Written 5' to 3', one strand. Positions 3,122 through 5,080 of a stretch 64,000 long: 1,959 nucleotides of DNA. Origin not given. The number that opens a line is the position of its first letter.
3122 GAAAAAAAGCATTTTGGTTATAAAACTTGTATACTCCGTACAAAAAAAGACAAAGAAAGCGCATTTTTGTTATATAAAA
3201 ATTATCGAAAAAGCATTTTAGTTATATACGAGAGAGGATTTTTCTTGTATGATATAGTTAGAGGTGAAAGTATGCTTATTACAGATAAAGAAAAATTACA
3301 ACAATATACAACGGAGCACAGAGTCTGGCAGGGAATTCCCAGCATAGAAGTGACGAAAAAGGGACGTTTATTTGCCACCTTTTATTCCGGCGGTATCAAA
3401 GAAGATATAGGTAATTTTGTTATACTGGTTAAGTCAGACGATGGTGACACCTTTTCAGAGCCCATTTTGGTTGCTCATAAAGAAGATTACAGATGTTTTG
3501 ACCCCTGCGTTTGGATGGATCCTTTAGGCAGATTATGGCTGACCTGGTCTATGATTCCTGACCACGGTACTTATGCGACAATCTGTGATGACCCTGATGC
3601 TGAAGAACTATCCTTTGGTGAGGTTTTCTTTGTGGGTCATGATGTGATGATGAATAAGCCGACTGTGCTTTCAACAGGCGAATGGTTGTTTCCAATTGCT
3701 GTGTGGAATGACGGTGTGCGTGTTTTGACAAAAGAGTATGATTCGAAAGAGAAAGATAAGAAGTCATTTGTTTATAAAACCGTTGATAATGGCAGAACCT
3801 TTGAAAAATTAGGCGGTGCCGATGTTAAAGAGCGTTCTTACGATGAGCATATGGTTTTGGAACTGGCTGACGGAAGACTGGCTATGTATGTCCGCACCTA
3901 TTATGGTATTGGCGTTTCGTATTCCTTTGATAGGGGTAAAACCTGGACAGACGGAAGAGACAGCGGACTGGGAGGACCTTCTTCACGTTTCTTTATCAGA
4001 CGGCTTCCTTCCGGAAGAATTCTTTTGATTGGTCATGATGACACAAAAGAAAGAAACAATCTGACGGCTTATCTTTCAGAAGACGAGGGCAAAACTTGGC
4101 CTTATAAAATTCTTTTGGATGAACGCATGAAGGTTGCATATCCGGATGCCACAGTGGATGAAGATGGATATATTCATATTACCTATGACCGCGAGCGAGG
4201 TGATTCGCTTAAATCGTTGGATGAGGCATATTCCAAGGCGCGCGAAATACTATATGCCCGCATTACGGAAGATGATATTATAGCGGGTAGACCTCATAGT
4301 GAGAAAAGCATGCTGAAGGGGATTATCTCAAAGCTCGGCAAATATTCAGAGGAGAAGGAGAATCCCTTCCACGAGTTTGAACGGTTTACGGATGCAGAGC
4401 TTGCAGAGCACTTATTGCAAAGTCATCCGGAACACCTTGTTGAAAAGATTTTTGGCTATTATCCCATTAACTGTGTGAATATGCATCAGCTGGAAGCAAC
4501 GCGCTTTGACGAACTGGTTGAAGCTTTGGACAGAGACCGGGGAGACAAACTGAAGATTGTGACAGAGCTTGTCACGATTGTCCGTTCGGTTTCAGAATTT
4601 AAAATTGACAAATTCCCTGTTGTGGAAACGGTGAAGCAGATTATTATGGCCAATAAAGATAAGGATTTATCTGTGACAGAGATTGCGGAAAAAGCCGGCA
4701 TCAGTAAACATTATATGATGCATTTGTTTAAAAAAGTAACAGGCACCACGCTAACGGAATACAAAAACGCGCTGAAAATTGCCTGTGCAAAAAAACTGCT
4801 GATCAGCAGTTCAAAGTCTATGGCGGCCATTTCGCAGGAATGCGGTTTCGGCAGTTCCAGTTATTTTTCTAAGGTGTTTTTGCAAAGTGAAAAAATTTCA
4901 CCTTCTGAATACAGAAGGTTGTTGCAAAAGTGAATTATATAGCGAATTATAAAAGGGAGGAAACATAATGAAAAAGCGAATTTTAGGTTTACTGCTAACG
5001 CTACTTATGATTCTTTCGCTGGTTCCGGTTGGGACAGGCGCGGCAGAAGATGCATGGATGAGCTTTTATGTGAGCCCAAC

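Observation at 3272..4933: Asp-box (sialidase-fold) propeller fused to an AraC DNA-binding domain: a possible glycan-sensing one-component regulator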

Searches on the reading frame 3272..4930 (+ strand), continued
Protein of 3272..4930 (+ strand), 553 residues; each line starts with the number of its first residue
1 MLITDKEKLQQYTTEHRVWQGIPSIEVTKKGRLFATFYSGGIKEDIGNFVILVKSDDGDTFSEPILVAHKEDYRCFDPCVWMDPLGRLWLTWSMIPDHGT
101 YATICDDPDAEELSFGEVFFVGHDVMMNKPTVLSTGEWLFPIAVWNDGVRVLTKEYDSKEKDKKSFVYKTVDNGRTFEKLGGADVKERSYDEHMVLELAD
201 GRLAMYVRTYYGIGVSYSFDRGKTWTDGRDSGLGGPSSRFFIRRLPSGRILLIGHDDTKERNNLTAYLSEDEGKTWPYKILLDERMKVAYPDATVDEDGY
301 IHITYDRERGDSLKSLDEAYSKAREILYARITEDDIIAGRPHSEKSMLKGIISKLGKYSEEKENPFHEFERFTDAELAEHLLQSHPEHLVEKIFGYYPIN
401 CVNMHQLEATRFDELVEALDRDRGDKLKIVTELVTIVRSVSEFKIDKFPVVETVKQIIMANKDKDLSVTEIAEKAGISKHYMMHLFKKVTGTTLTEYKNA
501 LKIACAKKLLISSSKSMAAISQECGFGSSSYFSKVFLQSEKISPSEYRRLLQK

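Call 52: search_protein_families(library=pfam, proteins=[L009:6866-8314:+, L009:8337-12056:+, L009:12079-13791:+, L011:6315-8390:+, L011:9448-12003:+, L011:12061-15537:+, L036:11638-14163:+, L036:14343-17273:+, L027:11592-14192:+, L022:2574-7685:+], max_evalue=0.0001)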
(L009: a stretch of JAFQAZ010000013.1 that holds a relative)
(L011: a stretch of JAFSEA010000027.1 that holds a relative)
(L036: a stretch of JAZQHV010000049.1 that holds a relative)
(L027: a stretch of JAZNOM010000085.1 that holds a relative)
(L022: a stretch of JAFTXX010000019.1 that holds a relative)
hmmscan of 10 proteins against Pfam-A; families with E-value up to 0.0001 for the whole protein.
L009:6866-8314:+ (483 aa): 2 families
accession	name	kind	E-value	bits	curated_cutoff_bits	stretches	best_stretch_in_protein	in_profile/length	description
PF12010.13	DUF3502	-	4e-21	75.7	24.4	1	414-481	1-69/69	Domain of unknown function (DUF3502)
PF01547.30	SBP_bac_1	-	7.1e-06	26.7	26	1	57-344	19-303/307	Bacterial extracellular solute-binding protein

L009:8337-12056:+ (1240 aa): 3 families
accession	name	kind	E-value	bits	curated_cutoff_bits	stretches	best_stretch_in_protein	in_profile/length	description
PF13229.12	Beta_helix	-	7e-07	29.4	25.9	0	318-408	33-118/158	Right handed beta helix region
PF00754.31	F5_F8_type_C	-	3.4e-05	24.4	28.2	0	466-558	24-114/127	F5/8 type C domain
PF21231.2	GH141_M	-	5e-05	23.6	27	0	137-285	13-155/156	GH141 insertion domain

L009:12079-13791:+ (571 aa): 0 families

L011:6315-8390:+ (692 aa): 1 family
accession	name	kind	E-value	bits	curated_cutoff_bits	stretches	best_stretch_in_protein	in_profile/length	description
PF08532.16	Glyco_hydro_42M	-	4.6e-05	23.5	25.8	1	436-488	43-95/207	Beta-galactosidase trimerisation domain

L011:9448-12003:+ (852 aa): 1 family
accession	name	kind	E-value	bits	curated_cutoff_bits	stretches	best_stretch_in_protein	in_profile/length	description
PF09479.16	Flg_new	-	2.4e-05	24.8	27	0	628-681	3-55/65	Listeria-Bacteroides repeat domain (List_Bact_rpt)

L011:12061-15537:+ (1159 aa): 1 family
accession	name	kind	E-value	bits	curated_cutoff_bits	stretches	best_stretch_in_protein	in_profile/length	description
PF02368.24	Big_2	-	2.5e-10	40.6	22.8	2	846-890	34-77/79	Bacterial Ig-like domain (group 2)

L036:11638-14163:+ (842 aa): 4 families
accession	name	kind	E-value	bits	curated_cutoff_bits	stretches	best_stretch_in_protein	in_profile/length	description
PF13088.12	BNR_2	-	1.4e-35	123.5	31.4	1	469-748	1-277/277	BNR repeat-like domain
PF02012.26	BNR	-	5.8e-06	25.9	27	0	713-723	2-12/12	BNR/Asp-box repeat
PF15902.12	Sortilin-Vps10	-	1.2e-05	24.7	33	0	605-753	1-139/446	Sortilin, neurotensin receptor 3,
PF04616.20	Glyco_hydro_43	-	2.1e-05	24.5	32.2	0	490-583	97-193/288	Glycosyl hydrolases family 43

L036:14343-17273:+ (977 aa): 0 families

L027:11592-14192:+ (867 aa): 4 families
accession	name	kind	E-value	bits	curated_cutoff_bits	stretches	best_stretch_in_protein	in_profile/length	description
PF13088.12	BNR_2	-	3.4e-34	118.9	31.4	1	494-773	1-277/277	BNR repeat-like domain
PF02012.26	BNR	-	1.3e-06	27.9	27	0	738-748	2-12/12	BNR/Asp-box repeat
PF04616.20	Glyco_hydro_43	-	9.8e-06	25.5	32.2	0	514-610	96-195/288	Glycosyl hydrolases family 43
PF15902.12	Sortilin-Vps10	-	2.2e-05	23.9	33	0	631-779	2-140/446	Sortilin, neurotensin receptor 3,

L022:2574-7685:+ (1704 aa): 5 families
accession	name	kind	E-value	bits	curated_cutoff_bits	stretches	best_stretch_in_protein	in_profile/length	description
PF22848.2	ASD1_dom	-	1.5e-40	139.7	22.2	1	1083-1339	2-239/239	Alpha-L-arabinofuranosidase 1 domain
PF13088.12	BNR_2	-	2.5e-34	119.4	31.4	1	471-749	1-277/277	BNR repeat-like domain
PF06964.18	Alpha-L-AF_C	-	1.9e-27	96.9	27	1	1339-1695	15-165/165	Alpha-L-arabinofuranosidase C-terminal domain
PF15902.12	Sortilin-Vps10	-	2.4e-05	23.8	33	0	608-736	2-121/446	Sortilin, neurotensin receptor 3,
PF04616.20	Glyco_hydro_43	-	3.3e-05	23.8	32.2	0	482-550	89-156/288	Glycosyl hydrolases family 43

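Call 61: find_encoding_contigs(protein=P0003, flank=10000, max_places=2)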
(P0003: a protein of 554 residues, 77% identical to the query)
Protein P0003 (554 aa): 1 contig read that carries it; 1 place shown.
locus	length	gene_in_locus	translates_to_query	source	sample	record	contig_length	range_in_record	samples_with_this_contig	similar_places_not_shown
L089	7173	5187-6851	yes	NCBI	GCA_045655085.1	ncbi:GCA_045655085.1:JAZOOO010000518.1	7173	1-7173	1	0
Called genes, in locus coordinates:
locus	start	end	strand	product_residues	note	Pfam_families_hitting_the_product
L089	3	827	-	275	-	?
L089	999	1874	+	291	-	PF07883:Cupin_2 (weak), PF02311:AraC_binding (weak), PF12833:HTH_18, PF00165:HTH_AraC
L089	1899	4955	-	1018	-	PF14498:Glyco_hyd_65N_2 (weak), PF22124:Glyco_hydro_95_cat, PF21307:Glyco_hydro_95_C (weak)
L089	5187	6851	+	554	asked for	PF13088:BNR_2, PF00165:HTH_AraC (weak), PF12833:HTH_18, PF00165:HTH_AraC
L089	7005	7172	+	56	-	?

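Call 63: find_encoding_contigs(protein=P0004, flank=10000, max_places=2)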
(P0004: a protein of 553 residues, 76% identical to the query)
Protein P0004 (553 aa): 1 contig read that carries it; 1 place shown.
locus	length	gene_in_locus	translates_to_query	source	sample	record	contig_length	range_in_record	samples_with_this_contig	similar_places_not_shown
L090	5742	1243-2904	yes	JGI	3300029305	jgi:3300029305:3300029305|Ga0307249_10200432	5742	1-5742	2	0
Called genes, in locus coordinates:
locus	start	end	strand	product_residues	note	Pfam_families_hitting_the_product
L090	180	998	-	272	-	PF02311:AraC_binding (faint), PF07883:Cupin_2, PF00165:HTH_AraC (weak), PF12833:HTH_18, PF00165:HTH_AraC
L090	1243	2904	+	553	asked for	PF13088:BNR_2, PF00165:HTH_AraC (weak), PF12833:HTH_18, PF00165:HTH_AraC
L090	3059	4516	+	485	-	PF12010:DUF3502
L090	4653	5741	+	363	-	?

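Call 83: search_protein_families(library=pfam, proteins=[L060:5182-6345:+, L060:6359-8008:+, L060:8045-9130:+, L012:2940-4424:+, L012:4458-5768:+, L012:6831-7949:+, L012:12935-14410:+, L012:16255-17886:+, L012:18055-20109:+, L012:20109-21011:+], max_evalue=0.0001)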
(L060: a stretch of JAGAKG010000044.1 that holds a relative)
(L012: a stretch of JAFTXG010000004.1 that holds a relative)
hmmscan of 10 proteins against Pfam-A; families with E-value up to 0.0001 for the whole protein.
L060:5182-6345:+ (388 aa): 1 family
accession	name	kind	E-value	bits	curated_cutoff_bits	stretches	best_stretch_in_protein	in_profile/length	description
PF10502.14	Peptidase_S26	-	6.2e-06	26.7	22.9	1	265-332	6-78/168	Signal peptidase, peptidase S26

L060:6359-8008:+ (550 aa): 0 families

L060:8045-9130:+ (362 aa): 0 families

L012:2940-4424:+ (495 aa): 2 families
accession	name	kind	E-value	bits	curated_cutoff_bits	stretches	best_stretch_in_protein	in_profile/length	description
PF00370.27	FGGY_N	-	3.8e-72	243.3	28.8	1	6-248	1-245/245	FGGY family of carbohydrate kinases, N-terminal domain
PF02782.22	FGGY_C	-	3.4e-36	125.3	27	1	258-443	2-198/198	FGGY family of carbohydrate kinases, C-terminal domain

L012:4458-5768:+ (437 aa): 1 family
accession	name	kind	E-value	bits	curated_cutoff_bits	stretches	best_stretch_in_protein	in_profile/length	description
PF01261.30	AP_endonuc_2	-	1.2e-06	28.8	31.1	1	87-276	3-168/249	Xylose isomerase-like TIM barrel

L012:6831-7949:+ (373 aa): 2 families
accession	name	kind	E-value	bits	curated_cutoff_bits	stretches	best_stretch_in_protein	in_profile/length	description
PF06250.17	YhcG_C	-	7.1e-54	182.3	32.5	1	209-363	2-157/157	YhcG PDDEXK nuclease domain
PF17761.7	DUF1016_N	-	1.1e-38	132.8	32.8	1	31-184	4-137/137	DUF1016 N-terminal domain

L012:12935-14410:+ (492 aa): 0 families

L012:16255-17886:+ (544 aa): 0 families

L012:18055-20109:+ (685 aa): 2 families
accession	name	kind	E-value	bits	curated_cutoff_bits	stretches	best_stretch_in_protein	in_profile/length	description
PF02065.24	Melibiase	-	8e-32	111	27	1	278-592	25-344/347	Melibiase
PF16499.11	Melibiase_2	-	3.5e-05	23.7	23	0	320-378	42-98/284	Alpha galactosidase A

L012:20109-21011:+ (301 aa): 1 family
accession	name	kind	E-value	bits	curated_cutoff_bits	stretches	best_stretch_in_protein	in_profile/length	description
PF00892.27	EamA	-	9.1e-10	39.4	28.2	1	153-299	2-132/135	EamA-like transporter family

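Call 91: find_encoding_contigs(protein=P0001, flank=10000, max_places=2)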
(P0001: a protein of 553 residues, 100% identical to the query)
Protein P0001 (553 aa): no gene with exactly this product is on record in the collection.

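Call 92: find_encoding_contigs(protein=P0007, flank=10000, max_places=2)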
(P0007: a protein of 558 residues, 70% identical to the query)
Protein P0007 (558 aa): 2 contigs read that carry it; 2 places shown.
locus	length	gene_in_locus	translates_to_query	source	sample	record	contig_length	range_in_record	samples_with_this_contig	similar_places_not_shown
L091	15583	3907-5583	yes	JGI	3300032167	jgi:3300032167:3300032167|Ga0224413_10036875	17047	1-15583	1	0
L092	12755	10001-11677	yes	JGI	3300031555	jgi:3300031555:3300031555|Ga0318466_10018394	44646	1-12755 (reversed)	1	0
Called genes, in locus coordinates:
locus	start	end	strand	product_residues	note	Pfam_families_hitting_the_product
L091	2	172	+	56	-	?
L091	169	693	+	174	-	PF10050:DUF2284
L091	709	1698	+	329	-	PF01208:URO-D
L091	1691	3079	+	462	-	PF17651:Raco_middle, PF14574:RACo_C_ter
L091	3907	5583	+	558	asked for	PF13088:BNR_2, PF00165:HTH_AraC (weak), PF12833:HTH_18, PF00165:HTH_AraC (weak)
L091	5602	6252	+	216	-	PF01081:Aldolase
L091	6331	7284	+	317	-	PF00528:BPD_transp_1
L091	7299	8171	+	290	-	PF00528:BPD_transp_1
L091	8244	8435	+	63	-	-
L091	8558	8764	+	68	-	-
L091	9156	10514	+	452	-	PF00209:SNF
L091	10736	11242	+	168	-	PF05198:IF3_N, PF00707:IF3_C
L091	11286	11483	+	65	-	PF01632:Ribosomal_L35p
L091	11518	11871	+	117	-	PF00453:Ribosomal_L20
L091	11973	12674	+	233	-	PF00300:His_Phos_1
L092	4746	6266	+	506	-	PF00165:HTH_AraC (weak), PF12833:HTH_18, PF00165:HTH_AraC (weak), PF02607:B12-binding_2, PF02310:B12-binding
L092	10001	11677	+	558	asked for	PF13088:BNR_2, PF00165:HTH_AraC (weak), PF12833:HTH_18, PF00165:HTH_AraC (weak)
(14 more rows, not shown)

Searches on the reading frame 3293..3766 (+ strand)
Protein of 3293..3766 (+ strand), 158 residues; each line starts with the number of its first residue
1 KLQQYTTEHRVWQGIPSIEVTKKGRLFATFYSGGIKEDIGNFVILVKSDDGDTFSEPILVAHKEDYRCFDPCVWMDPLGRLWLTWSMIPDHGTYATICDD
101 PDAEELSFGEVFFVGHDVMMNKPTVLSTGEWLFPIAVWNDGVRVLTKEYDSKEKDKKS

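Call 50: search_solved_structures(query=A3, max_evalue=10, show_alignments=5)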
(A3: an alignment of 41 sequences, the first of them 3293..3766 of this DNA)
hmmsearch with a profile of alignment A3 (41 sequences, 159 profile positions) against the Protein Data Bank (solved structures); distinct sequences matched with E-value up to 10: 2.
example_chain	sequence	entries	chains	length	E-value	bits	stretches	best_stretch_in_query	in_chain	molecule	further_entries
3gv1_A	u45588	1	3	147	0.33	14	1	71-113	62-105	Disulfide interchange protein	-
4q6k_A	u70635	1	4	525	0.54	13.3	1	21-65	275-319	BNR/Asp-box repeat protein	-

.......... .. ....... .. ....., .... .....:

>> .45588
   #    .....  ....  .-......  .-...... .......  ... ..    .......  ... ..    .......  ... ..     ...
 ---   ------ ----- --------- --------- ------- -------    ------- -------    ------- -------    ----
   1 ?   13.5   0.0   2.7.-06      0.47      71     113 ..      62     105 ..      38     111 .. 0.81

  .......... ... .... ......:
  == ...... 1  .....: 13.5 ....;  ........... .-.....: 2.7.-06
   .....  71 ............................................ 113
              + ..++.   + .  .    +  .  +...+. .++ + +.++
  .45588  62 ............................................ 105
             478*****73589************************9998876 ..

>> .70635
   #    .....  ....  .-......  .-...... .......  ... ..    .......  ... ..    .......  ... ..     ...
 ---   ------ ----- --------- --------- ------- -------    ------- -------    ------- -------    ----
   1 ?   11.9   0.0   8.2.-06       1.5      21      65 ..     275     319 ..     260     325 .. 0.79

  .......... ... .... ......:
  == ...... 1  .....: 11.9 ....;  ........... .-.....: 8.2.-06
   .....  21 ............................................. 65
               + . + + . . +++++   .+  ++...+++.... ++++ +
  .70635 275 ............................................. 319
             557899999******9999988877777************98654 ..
